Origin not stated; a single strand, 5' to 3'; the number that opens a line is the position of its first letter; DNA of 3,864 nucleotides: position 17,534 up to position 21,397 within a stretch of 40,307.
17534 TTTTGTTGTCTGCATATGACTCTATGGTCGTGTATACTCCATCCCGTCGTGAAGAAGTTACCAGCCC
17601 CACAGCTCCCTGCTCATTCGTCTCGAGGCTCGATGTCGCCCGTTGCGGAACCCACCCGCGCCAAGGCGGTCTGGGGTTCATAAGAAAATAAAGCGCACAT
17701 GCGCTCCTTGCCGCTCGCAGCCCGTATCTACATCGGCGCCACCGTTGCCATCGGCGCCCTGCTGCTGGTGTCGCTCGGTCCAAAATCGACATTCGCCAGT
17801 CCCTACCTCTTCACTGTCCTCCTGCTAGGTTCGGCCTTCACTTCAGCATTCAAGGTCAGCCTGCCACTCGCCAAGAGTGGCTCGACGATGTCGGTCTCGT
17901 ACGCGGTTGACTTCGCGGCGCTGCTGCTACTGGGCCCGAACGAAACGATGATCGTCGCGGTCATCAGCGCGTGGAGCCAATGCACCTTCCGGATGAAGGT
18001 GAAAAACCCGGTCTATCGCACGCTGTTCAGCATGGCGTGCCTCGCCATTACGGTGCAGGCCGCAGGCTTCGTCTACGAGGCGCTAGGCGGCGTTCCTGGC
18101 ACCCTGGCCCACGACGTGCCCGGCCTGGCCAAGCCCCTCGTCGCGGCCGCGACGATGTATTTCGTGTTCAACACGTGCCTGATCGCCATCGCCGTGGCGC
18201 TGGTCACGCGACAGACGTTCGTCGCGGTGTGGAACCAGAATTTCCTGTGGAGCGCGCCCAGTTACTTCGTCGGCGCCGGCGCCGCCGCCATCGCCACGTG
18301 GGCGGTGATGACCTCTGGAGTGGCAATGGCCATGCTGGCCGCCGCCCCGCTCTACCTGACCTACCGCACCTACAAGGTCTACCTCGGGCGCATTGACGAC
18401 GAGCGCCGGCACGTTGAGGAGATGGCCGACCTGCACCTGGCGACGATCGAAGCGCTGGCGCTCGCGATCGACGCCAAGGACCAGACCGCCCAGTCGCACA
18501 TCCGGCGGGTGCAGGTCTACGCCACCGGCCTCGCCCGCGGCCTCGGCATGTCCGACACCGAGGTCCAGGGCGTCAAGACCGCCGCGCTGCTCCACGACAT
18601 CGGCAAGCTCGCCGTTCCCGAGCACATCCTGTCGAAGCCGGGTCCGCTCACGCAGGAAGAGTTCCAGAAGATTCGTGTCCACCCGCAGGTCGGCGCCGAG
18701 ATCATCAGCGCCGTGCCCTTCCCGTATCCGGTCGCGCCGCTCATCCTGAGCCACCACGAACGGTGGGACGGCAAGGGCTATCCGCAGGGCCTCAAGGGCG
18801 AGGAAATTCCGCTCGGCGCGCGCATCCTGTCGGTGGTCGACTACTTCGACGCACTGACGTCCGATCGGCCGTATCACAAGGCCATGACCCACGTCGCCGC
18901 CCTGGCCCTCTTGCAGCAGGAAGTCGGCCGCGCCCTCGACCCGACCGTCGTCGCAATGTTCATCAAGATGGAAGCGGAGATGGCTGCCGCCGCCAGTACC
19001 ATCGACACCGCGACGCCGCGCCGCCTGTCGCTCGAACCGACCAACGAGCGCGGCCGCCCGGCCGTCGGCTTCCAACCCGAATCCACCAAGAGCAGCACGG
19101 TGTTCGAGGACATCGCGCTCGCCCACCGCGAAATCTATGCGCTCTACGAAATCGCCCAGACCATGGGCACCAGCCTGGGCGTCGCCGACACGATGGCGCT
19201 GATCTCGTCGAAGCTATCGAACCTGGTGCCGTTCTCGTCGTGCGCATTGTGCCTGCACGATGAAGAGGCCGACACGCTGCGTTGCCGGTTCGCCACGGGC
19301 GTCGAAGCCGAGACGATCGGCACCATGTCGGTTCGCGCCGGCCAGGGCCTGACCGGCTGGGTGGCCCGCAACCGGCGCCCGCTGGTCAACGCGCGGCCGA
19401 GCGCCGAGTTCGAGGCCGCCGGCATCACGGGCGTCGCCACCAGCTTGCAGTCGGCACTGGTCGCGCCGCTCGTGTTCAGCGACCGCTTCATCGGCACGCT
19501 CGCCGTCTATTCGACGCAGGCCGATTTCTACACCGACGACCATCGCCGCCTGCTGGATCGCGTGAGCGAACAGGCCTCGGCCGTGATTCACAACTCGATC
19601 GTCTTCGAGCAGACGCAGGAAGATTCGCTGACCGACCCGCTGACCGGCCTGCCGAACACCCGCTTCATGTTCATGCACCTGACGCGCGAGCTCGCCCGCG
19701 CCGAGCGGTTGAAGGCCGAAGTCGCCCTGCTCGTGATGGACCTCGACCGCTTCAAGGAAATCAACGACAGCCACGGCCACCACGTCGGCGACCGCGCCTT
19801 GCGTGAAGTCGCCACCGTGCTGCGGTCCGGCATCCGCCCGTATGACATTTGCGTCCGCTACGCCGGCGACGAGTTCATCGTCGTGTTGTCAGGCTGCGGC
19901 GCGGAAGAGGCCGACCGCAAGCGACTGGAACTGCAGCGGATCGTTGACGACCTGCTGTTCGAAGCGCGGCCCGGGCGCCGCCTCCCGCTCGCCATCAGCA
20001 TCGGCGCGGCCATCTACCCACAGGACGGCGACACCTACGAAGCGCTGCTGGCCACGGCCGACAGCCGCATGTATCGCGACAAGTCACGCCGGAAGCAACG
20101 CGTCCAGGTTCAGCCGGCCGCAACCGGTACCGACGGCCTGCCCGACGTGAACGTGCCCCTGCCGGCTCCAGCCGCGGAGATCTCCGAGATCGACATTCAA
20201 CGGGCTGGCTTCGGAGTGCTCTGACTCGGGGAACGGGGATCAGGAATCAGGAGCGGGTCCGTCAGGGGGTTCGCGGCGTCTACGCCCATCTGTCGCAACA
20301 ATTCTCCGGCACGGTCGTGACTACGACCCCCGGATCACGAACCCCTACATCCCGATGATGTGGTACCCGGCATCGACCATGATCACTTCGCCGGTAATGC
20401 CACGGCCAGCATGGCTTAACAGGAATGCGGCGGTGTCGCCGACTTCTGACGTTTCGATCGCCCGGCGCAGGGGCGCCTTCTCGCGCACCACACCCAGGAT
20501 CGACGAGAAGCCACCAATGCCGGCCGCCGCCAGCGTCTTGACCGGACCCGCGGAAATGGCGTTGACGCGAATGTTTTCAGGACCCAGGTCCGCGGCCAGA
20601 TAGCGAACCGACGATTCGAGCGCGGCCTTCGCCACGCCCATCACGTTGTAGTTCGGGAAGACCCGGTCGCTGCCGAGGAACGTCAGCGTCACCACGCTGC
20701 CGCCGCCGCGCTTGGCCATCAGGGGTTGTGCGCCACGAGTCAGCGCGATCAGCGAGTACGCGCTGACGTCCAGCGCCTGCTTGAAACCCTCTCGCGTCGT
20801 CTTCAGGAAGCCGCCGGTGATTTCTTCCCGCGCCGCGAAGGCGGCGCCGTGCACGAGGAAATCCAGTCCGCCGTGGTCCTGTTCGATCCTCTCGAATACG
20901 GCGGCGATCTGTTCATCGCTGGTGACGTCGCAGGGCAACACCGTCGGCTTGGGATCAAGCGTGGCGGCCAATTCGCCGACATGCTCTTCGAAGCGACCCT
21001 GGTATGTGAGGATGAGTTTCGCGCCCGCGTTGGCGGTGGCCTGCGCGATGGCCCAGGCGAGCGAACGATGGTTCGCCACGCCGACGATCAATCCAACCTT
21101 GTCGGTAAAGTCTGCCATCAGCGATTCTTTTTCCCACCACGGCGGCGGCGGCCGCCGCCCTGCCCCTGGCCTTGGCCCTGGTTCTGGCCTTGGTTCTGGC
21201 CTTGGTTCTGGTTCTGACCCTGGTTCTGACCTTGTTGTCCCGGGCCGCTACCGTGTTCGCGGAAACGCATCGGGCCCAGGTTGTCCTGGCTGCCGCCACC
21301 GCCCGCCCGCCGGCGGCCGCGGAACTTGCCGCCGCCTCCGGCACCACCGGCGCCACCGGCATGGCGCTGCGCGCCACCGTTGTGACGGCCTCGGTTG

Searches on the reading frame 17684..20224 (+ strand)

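Call 45: search_protein_families(library=pfam, proteins=[window:17684-20224:+], max_evalue=0.00001)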
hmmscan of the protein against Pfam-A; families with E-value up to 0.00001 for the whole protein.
window:17684-20224:+ (846 aa): 7 families
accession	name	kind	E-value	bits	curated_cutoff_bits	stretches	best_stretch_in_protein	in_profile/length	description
PF13487.12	HD_5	-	4e-45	154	27.2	1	261-422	6-170/170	HD domain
PF00990.26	GGDEF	-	6.6e-42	143.5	23.8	1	649-805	2-160/161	Diguanylate cyclase, GGDEF domain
PF01966.28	HD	-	5.3e-23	82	22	1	271-390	3-115/116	HD domain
PF13185.12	GAF_2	-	9.8e-15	55.4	28.6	1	500-636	4-136/136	GAF domain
PF13492.12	GAF_3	-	9.9e-13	49.1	27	1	502-637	4-129/129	GAF domain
PF01590.32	GAF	-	9.2e-10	39.6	22.4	1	506-635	8-133/133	GAF domain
PF20972.2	MASE9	-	1.2e-06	29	24.3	1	81-198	58-168/203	MASE9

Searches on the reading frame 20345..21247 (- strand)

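Call 45: search_protein_families(library=pfam, proteins=[window:20345-21247:-], max_evalue=0.00001)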
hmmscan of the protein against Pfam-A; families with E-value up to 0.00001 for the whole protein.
window:20345-21247:- (300 aa): 2 families
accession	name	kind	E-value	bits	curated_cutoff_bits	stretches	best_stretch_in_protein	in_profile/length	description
PF13561.12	adh_short_C2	-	5.4e-86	288.4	27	1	56-296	1-236/236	Enoyl-(Acyl carrier protein) reductase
PF00106.31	adh_short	-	5.2e-27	95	26.6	1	60-240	9-186/195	short chain dehydrogenase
